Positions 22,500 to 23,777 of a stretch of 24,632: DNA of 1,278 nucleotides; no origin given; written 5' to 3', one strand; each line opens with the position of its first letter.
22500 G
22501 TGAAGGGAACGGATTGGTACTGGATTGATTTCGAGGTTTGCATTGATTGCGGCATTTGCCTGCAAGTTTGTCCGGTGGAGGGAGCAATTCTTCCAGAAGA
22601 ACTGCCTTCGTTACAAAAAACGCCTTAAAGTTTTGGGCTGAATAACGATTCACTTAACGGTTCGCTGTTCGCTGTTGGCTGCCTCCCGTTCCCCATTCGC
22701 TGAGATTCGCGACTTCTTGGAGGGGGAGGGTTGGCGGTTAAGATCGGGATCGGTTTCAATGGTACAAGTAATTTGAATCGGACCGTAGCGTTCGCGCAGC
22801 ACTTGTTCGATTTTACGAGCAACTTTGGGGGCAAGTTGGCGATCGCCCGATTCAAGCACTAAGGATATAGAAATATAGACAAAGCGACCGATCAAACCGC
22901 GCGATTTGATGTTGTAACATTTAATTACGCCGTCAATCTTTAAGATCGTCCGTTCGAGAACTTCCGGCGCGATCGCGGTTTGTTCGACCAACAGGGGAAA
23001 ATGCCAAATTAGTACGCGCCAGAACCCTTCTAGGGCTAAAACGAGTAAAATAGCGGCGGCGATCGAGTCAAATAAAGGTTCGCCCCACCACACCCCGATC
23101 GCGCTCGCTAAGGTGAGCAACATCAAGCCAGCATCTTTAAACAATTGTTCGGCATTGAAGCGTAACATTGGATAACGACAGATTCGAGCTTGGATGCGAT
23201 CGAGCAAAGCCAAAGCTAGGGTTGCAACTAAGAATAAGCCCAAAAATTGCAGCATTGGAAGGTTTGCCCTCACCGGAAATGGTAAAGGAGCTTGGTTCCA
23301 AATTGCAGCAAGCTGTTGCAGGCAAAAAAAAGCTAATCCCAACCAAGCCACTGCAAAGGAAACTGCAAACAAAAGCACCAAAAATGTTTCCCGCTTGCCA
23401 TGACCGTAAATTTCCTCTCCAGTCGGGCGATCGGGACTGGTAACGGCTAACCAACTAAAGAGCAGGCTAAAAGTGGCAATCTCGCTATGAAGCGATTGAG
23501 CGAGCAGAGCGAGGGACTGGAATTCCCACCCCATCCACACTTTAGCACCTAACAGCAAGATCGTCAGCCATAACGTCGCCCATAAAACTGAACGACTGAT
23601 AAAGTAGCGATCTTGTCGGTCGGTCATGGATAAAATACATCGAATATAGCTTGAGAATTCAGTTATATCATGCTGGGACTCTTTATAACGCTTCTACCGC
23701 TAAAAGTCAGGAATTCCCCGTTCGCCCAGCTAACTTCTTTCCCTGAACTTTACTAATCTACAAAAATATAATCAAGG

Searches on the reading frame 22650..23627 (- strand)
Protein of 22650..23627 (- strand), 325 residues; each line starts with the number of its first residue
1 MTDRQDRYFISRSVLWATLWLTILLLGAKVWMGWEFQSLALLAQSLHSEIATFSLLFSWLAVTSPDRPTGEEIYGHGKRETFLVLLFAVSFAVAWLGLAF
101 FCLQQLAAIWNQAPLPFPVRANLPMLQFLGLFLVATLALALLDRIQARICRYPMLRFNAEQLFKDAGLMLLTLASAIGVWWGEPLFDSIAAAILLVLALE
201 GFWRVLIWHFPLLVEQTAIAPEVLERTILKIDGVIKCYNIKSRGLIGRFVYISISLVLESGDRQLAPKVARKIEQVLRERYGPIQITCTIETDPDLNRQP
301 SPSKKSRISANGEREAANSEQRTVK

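Call 6: search_protein_families(library=pfam, proteins=[window:22650-23627:-])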
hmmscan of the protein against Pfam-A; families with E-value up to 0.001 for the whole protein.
window:22650-23627:- (325 aa): 2 families
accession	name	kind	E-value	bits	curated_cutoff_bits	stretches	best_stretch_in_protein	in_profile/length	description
PF01545.26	Cation_efflux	-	7.9e-15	55.6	26.6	1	15-207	1-191/198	Cation efflux family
PF16916.11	ZT_dimer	-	3.8e-07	30.5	26.7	1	224-291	9-76/78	Dimerisation domain of Zinc Transporter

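Call 86: find_encoding_contigs(protein=window:22650-23624:-, flank=10000, max_places=2)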
Protein window:22650-23624:- (324 aa): no gene with exactly this product is on record in the collection.
